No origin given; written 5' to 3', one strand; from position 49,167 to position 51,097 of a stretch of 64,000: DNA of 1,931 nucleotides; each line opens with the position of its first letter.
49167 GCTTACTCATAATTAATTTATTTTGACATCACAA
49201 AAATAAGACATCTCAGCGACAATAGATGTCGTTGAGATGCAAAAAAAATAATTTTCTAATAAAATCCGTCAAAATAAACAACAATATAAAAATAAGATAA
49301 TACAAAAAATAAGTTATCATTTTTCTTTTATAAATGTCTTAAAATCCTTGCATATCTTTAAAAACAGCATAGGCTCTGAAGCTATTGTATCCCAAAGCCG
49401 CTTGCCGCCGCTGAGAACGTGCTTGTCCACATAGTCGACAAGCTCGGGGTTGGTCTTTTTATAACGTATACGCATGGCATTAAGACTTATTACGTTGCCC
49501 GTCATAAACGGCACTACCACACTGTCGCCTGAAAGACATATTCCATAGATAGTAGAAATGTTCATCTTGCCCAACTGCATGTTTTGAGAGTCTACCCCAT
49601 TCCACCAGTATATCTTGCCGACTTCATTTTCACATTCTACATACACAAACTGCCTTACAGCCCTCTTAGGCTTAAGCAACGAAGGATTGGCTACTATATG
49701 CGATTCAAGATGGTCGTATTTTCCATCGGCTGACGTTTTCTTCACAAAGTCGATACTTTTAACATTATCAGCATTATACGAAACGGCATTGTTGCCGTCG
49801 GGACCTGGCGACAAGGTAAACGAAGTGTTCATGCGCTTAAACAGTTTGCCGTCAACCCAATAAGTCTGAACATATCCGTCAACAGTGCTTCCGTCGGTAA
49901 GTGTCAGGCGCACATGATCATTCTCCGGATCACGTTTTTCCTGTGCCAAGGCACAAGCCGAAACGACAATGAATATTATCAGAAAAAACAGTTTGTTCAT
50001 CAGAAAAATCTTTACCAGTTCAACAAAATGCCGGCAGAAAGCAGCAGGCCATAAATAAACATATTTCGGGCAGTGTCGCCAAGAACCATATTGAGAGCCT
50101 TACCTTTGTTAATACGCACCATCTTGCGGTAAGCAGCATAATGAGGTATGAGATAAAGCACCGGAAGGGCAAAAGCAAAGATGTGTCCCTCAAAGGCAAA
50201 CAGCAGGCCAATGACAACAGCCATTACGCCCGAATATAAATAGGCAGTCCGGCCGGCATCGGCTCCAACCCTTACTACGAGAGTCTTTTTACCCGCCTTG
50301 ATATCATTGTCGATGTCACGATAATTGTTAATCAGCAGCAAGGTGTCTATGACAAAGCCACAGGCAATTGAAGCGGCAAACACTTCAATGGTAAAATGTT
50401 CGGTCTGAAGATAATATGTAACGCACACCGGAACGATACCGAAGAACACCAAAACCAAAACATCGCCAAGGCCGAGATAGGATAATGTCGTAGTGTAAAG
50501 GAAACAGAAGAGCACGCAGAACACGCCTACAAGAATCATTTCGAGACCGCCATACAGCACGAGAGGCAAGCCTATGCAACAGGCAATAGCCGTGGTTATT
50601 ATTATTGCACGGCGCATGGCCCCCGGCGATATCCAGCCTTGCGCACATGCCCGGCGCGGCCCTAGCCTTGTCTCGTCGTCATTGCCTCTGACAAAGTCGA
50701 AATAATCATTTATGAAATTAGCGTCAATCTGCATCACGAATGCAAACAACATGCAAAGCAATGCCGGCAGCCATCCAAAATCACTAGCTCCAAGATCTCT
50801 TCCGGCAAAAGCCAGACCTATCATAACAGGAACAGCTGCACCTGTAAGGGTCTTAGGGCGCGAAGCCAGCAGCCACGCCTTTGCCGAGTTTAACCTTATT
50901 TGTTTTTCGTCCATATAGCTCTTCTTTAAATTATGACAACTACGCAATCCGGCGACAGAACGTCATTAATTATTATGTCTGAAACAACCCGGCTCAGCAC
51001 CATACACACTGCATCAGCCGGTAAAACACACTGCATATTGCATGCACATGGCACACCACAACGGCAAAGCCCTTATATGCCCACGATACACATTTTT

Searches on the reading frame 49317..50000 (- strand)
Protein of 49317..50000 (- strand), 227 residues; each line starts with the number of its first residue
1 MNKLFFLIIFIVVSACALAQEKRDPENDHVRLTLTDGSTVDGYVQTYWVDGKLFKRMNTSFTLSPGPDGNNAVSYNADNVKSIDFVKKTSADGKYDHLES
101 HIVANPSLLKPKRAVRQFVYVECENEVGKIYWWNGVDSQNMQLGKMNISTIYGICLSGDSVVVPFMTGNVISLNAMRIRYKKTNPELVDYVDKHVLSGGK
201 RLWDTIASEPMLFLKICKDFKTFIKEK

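Call 3: search_protein_families(library=pfam, proteins=[window:49317-50000:-], max_evalue=0.1)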
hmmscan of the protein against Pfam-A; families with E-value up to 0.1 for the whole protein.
window:49317-50000:- (227 aa): 1 family
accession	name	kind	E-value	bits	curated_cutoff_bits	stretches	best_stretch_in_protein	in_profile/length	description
PF11066.14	DUF2867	-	0.041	14.6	27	1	95-133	93-129/142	Protein of unknown function (DUF2867)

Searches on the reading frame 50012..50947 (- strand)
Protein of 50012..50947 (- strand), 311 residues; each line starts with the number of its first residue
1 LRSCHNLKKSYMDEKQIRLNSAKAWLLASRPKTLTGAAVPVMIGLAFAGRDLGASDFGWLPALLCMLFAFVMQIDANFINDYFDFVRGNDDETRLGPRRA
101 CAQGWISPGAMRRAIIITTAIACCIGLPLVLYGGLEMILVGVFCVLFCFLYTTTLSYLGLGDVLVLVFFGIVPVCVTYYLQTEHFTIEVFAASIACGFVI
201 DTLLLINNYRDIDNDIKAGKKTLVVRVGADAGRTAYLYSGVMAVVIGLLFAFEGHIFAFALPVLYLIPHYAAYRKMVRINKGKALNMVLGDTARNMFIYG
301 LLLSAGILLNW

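Call 3: search_protein_families(library=pfam, proteins=[window:50012-50947:-], max_evalue=0.1)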
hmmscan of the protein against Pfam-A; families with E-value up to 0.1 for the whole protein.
window:50012-50947:- (311 aa): 1 family
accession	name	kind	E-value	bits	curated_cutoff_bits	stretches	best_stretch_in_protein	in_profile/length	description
PF01040.23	UbiA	-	4.9e-32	111.6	34.2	1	38-284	2-240/250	UbiA prenyltransferase family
